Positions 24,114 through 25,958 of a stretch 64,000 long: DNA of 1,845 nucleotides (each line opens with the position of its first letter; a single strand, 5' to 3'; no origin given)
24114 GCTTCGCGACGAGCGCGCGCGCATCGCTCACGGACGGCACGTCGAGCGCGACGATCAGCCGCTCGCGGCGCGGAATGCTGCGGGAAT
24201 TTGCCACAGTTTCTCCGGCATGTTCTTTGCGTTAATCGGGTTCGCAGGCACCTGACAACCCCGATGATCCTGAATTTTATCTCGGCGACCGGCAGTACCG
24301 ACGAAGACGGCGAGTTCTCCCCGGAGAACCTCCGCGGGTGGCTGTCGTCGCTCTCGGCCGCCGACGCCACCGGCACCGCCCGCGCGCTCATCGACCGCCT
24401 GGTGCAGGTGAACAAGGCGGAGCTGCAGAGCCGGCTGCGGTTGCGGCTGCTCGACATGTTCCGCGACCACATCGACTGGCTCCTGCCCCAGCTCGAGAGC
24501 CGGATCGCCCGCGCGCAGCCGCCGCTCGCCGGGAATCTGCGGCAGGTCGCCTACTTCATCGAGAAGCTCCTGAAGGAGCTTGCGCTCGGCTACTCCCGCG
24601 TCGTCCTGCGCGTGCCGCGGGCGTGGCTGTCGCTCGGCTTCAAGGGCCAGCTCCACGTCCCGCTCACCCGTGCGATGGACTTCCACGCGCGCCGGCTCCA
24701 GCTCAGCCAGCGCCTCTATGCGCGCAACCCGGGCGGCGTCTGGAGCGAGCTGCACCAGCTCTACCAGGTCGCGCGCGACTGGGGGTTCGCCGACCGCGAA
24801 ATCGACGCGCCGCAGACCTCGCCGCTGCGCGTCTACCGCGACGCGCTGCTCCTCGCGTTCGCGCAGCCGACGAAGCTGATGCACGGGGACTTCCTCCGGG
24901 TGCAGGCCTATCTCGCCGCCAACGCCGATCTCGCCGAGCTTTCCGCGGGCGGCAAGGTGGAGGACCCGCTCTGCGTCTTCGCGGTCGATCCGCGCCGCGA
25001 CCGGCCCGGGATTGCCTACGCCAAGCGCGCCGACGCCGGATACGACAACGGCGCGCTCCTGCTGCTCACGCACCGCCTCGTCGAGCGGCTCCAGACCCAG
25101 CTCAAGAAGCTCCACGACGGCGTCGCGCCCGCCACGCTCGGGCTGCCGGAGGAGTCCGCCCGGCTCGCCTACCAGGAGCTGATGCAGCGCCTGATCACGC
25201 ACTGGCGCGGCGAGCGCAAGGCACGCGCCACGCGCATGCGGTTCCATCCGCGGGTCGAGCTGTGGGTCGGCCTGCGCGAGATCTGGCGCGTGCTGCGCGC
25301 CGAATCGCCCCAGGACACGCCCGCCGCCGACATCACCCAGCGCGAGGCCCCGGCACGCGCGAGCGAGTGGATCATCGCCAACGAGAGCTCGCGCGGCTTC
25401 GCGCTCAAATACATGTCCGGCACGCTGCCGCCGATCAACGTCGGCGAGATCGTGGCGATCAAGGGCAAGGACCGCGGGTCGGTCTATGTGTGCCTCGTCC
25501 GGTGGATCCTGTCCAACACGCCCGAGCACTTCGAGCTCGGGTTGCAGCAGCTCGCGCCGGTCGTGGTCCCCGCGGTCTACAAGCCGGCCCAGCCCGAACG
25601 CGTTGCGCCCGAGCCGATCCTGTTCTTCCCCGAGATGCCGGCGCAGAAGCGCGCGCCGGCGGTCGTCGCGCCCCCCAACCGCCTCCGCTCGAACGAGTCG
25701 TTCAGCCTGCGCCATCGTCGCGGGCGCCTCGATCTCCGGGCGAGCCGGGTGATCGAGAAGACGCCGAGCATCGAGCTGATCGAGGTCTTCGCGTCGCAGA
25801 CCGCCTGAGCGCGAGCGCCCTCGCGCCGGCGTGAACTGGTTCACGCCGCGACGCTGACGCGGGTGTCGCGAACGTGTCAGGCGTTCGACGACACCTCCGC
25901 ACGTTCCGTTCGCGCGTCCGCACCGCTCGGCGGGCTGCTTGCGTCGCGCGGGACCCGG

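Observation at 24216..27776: Tandem ~500-aa paralogues with a C-terminal PilZ-type signature, each behind its own -24/-12 promoter; one c-di-GMP motif is degenerate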

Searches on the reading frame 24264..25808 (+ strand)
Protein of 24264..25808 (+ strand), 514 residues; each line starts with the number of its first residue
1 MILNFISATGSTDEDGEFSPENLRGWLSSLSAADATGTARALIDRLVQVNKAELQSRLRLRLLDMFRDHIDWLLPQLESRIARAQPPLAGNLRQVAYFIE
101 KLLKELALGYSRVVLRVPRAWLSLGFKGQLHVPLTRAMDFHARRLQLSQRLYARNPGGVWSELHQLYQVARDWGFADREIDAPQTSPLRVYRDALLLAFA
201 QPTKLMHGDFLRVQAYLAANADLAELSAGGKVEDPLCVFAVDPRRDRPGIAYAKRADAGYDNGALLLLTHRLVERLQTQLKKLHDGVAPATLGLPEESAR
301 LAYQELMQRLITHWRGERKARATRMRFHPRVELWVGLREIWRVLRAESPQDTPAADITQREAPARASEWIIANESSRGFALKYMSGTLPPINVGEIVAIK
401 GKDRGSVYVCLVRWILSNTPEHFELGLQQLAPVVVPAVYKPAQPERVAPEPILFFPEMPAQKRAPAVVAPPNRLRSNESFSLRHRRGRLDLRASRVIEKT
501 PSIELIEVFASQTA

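Call 4: search_protein_families(library=pfam, proteins=[window:24264-25808:+], max_evalue=1)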
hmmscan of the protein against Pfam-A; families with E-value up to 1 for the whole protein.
window:24264-25808:+ (514 aa): 0 families
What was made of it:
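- On PilZ domain (Pfam PF07238): No hit at E up to 1 for either protein (call 4).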

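Call 5: search_protein_families(library=ncbifam, proteins=[window:24264-25808:+], max_evalue=1)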
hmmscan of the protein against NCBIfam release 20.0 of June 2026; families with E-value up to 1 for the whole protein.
window:24264-25808:+ (514 aa): 0 families

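Call 9: search_solved_structures(query=window:24264-25808:+, max_evalue=10)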
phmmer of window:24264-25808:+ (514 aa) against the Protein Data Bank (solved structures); distinct sequences matched with E-value up to 10: 0.

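Call 10: find_homologous_proteins(query=window:24264-25808:+, max_evalue=0.001)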
Query window:24264-25808:+ (514 aa): 91 proteins with E <= 0.001 among 8000 candidates.
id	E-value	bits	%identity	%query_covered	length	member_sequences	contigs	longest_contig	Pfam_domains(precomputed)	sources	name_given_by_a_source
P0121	0.0e+0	1105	96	100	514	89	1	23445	PF27104.1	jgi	jgi:hypothetical protein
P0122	0.0e+0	1075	93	100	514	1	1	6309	PF27104.1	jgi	jgi:cyclic-di-GMP-binding protein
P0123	0.0e+0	1038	89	100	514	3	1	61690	PF27104.1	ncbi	-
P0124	0.0e+0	1016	87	100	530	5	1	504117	PF27104.1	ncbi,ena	-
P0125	9.0e-296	999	85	100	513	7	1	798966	PF27104.1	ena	-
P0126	1.1e-281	953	81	100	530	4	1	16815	PF27104.1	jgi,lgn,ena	-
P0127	1.4e-273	926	80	99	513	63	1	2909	PF27104.1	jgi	-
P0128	4.3e-273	924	79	99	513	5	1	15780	PF27104.1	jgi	jgi:hypothetical protein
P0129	1.5e-264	896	76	99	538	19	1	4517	PF27104.1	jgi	-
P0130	2.7e-261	885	78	99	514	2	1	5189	PF27104.1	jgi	-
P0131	2.4e-249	846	72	100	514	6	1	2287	PF27104.1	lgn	-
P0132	1.0e-245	834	70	99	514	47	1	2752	PF27104.1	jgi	jgi:cyclic-di-GMP-binding protein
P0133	2.5e-245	833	71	100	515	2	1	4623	PF27104.1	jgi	jgi:hypothetical protein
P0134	4.2e-245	832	73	99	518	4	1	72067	PF27104.1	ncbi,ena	-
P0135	3.9e-244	829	70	100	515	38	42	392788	PF27104.1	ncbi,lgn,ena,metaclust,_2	ncbi:MAG: hypothetical protein U1F45_19780 [Burkholderiales bacterium]|metaclust:\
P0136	9.3e-244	828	70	100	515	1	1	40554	PF27104.1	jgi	jgi:hypothetical protein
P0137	1.0e-243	827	71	99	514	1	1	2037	PF27104.1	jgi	-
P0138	1.1e-241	821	70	100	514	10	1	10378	PF27125.1,PF27104.1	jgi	jgi:hypothetical protein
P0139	3.2e-239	813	69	100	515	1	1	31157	PF27104.1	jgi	jgi:hypothetical protein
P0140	6.9e-237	805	69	100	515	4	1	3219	PF27104.1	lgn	-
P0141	7.1e-233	792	69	100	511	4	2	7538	PF27104.1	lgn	-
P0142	1.8e-232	790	67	99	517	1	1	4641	PF27104.1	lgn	-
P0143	4.5e-229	779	67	99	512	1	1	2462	PF27104.1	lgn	-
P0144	3.4e-227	773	66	100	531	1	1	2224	PF27104.1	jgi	-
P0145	5.4e-227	772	67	99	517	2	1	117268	PF27104.1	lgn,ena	-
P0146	5.0e-226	769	74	88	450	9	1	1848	PF27104.1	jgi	jgi:hypothetical protein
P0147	5.2e-222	756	66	99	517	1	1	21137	PF27104.1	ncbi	-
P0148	1.2e-219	748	65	99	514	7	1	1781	PF27104.1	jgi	jgi:hypothetical protein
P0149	1.3e-214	731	64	100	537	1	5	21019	PF27104.1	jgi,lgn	jgi:hypothetical protein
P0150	2.1e-212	724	64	99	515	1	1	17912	PF27104.1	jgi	jgi:hypothetical protein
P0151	2.4e-210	717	63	98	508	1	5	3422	PF27104.1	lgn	-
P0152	3.0e-210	717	63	99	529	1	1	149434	PF27104.1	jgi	-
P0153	2.2e-208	711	62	98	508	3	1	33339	PF27104.1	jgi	jgi:hypothetical protein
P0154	1.0e-205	702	60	100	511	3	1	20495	PF27104.1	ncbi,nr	ncbi:MAG: hypothetical protein KJ025_16590 [Burkholderiales bacterium]|nr:hypothetical protein [Burk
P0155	1.1e-203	696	62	98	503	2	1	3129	PF27104.1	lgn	-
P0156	3.9e-202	690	62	99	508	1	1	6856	PF27125.1,PF27104.1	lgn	-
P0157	7.3e-202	689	60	100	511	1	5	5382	PF27104.1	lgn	-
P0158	2.4e-201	688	60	99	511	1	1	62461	PF27104.1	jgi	-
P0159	4.4e-201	687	59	100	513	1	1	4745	PF27104.1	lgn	-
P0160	8.1e-201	686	59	99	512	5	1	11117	PF27104.1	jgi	-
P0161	8.8e-201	686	60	99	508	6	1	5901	PF27104.1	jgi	jgi:cyclic-di-GMP-binding protein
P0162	2.4e-200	684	59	100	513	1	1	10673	PF27104.1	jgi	-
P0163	4.3e-200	684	59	100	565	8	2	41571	PF27104.1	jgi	-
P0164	9.5e-200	682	62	99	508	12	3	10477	PF27104.1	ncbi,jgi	jgi:hypothetical protein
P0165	1.1e-199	682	59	100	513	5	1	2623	PF27104.1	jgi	jgi:hypothetical protein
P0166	2.6e-199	681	62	99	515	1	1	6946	PF27125.1,PF27104.1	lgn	-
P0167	2.8e-199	681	59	100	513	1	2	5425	PF27104.1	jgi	jgi:hypothetical protein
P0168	3.1e-199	681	58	100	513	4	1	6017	PF27104.1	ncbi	-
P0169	4.5e-198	677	61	99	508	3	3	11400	PF27104.1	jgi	jgi:hypothetical protein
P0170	6.2e-198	676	59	99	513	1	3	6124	PF27104.1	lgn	-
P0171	7.3e-198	676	60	99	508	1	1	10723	PF27104.1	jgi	jgi:hypothetical protein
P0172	3.0e-197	674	59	100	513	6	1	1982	PF27104.1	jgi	jgi:hypothetical protein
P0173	4.6e-197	674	60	99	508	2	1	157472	PF27104.1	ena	-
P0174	1.9e-196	672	59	99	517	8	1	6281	PF27104.1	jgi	jgi:cyclic-di-GMP-binding protein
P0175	4.0e-195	667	57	100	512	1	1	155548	PF27104.1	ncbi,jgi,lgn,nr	ncbi:MAG: hypothetical protein LJE97_17510 [Betaproteobacteria bacterium]|jgi:hypothetical protein|n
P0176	4.4e-194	664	59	99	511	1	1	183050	PF27104.1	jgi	jgi:hypothetical protein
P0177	7.1e-194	663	60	99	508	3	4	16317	PF27125.1,PF27104.1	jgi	jgi:hypothetical protein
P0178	8.6e-194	663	67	83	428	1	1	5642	PF27104.1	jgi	jgi:hypothetical protein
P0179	8.2e-193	660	58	99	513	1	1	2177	PF27104.1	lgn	-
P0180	2.7e-191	655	58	100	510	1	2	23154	PF27104.1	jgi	jgi:hypothetical protein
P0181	2.8e-189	648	60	99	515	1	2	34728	PF27125.1,PF27104.1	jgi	jgi:hypothetical protein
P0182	8.0e-188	643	57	99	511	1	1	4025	PF27104.1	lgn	-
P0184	9.4e-174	597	74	67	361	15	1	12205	PF27104.1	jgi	jgi:hypothetical protein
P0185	7.0e-144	498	48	99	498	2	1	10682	PF27104.1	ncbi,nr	ncbi:MAG TPA: hypothetical protein VJM53_09855 [Burkholderiales bacterium]|nr:hypothetical protein [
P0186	1.1e-143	498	50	99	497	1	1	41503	PF27104.1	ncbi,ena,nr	ncbi:MAG TPA: hypothetical protein VJU83_05725 [Burkholderiales bacterium]|nr:hypothetical protein [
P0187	3.3e-141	489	49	99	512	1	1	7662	PF27104.1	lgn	-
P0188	1.5e-140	487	49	99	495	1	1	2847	PF27125.1,PF27104.1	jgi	jgi:cyclic-di-GMP-binding protein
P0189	2.5e-139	483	48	99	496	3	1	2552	PF27104.1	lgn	-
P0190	6.8e-133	462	49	99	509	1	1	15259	PF27104.1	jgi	jgi:hypothetical protein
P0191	7.5e-133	462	61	66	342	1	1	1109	PF27125.1,PF27104.1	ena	-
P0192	4.5e-131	456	67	60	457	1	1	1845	PF27104.1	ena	-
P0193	2.6e-130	453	45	99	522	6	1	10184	PF27104.1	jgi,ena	-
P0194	8.1e-129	449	45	99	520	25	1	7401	PF27104.1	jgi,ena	-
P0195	3.2e-128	447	45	99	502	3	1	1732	PF27125.1,PF27104.1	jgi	jgi:hypothetical protein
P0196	4.0e-128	446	46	99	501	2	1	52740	PF27104.1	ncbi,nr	ncbi:MAG: hypothetical protein N2544_08550 [Burkholderiales bacterium]|nr:hypothetical protein [Burk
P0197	1.4e-125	438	45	99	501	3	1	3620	PF27125.1,PF27104.1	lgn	-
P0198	2.7e-125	437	46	99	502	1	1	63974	PF27125.1,PF27104.1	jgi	jgi:hypothetical protein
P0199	2.4e-124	434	46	95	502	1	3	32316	PF27104.1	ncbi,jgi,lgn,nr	ncbi:MAG: hypothetical protein MUF79_02990 [Burkholderiales bacterium]|jgi:hypothetical protein|nr:h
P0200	2.5e-124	434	43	99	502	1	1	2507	PF27104.1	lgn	-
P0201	6.4e-120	419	43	99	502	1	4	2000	PF27104.1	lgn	-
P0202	2.5e-119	417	43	99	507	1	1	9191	PF27104.1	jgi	jgi:cyclic-di-GMP-binding protein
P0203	3.5e-117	410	61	60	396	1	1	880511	PF27104.1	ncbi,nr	ncbi:MAG: hypothetical protein M5U08_16600 [Burkholderiales bacterium]|nr:hypothetical protein [Burk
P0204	6.4e-110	386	40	99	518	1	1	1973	PF27104.1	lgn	-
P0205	7.8e-108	379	41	97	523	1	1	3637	PF27104.1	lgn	-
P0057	8.3e-93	330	39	95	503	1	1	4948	PF27125.1,PF27104.1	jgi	jgi:hypothetical protein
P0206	1.7e-91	325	37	98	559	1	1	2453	PF27104.1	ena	-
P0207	1.9e-90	322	39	96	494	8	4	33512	PF27104.1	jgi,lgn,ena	jgi:hypothetical protein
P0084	8.4e-87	310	37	99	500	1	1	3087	PF27125.1,PF27104.1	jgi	jgi:hypothetical protein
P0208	3.9e-82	295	35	99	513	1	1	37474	PF27104.1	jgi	jgi:hypothetical protein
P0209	9.7e-37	145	27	95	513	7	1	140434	PF27125.1,PF27104.1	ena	-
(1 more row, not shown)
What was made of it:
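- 24264..25808 (+): Copy 1: a 514-aa FimW-family paralogue, the faster-evolving one. It has a helical FimW_N domain and a diverged PilZ-like C-terminal region. Orthologue P0121 (96% identical) carries PF27104 FimW_N (call 10).
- Most copy-1 orthologues fall below the FimW_C threshold in the precomputed Pfam hits (call 10).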

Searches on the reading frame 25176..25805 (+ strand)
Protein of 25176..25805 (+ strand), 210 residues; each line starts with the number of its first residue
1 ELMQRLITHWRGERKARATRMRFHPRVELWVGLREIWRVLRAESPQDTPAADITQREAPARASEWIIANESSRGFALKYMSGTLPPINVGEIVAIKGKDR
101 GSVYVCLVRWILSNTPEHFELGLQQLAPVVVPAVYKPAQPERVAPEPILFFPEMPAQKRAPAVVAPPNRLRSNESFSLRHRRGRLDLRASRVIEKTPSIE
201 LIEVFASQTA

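Call 43: predict_structure(alignment_id=A2)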
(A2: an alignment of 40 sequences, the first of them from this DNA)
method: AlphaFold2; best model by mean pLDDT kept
length: 210 residues; sequences in the alignment: 40
mean_pLDDT: 82.7   pTM: 0.76
mean pLDDT of the five models: 82.7, 81.8, 81.7, 81.5, 80.9
residues with pLDDT >= 90: 106; 70-90: 58; 50-70: 35; < 50: 11
segments of 3 or more residues with pLDDT < 50: 12-15, 17-21
pLDDT, mean of each block of 10 residues (from residue 1): 64 49 78 93 66 59 91 91 92 89 92 86 92 88 85 73 93 91 90 93 83
secondary structure, 60 per line:
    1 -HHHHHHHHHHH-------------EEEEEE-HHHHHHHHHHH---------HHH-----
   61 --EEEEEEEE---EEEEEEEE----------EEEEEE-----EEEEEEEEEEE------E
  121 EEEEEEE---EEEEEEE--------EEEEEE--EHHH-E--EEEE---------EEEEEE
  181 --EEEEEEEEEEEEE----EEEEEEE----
elements in order: H2-12 E26-31 H33-43 E63-70 E74-81 E92-97 E103-113 E120-127 E131-137 E146-151 E162-165 E175-180 E183-195 E200-206
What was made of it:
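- The copy-1 C-terminal model has pLDDT 82.7 (call 43).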

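Call 46: fold_search(model_id=the predicted structure, library=pdb)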
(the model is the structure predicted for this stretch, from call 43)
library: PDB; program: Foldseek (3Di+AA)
matches with E <= 10: 284; with E <= 0.001: 0
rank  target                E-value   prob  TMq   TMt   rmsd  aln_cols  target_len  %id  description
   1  2rde_A                3.4e-03  1.00  0.29  0.27  15.8       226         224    8  Crystal structure of VCA0042 complexed with c-di-GMP (released 2007-10-30)
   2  5ejl                  6.5e-03  0.94  0.26  0.24  13.9       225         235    9  MrkH, A novel c-di-GMP dependence transcription regulatory factor. (released 2016-10-19)
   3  5ked_A                2.9e-02  0.91  0.28  0.26  12.7       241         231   10  Structure of the 2.65 Angstrom P2(1) crystal of K. pneumonia MrkH (released 2016-08-17)
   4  7mie                  3.2e-02  0.84  0.28  0.24  17.1       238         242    9  Crystal structure of the Borreliella burgdorferi PlzA protein in complex with c-di-GMP (released 2021-06-30)
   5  5kec_A                3.7e-02  0.85  0.27  0.25  11.4       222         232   10  Structure of K. pneumonia MrkH in its apo state. (released 2016-08-17)
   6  5vx6_A                4.3e-02  0.87  0.28  0.28  15.8       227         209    9  Structure of Bacillus subtilis Inhibitor of motility (MotI/DgrA) (released 2017-11-22)
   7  5kgo_D                5.3e-02  0.80  0.28  0.27  12.5       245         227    9  Structure of K. pneumonia MrkH-c-di-GMP complex (released 2016-08-17)
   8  5kec_D                5.5e-02  0.63  0.22  0.21  12.5       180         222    8  Structure of K. pneumonia MrkH in its apo state. (released 2016-08-17)
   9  8v3w_H                1.3e-01  0.41  0.21  0.09  10.3       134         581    9  CryoEM Structure of Diffocin - precontracted - Baseplate - focused refinement on triplex region (released 2024-08-28)
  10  3kyf                  1.4e-01  0.66  0.29  0.27  15.2       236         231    9  Crystal structure of P4397 complexed with c-di-GMP (released 2010-04-14)
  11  2gjg                  1.4e-01  0.60  0.28  0.24  17.7       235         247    8  CRYSTAL STRUCTURE OF A PILZ-CONTAINING PROTEIN (PP4397) FROM PSEUDOMONAS PUTIDA KT2440 AT 2.25 A RESOLUTION (released 2006-04-25)
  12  8w20_C                2.2e-01  0.21  0.21  0.12  18.1       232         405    9  Umb1 umbrella toxin particle (released 2024-04-17)
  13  5vx6_B                2.4e-01  0.51  0.28  0.28  13.3       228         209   11  Structure of Bacillus subtilis Inhibitor of motility (MotI/DgrA) (released 2017-11-22)
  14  9fp0_A                3.5e-01  0.98  0.30  0.09   8.6       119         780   12  Cryo-EM structure of the 'crown'less Bcs macrocomplex for E. coli cellulose secretion in non-saturating c-di-GMP (loca (released 2024-10-16)
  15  8w20_G                4.0e-01  0.16  0.21  0.20  17.9       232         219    9  Umb1 umbrella toxin particle (released 2024-04-17)
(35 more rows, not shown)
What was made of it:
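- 24264..25808 (+): The C-terminal model has pLDDT 82.7 and its top Foldseek hits are PilZ receptors (calls 43, 46).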
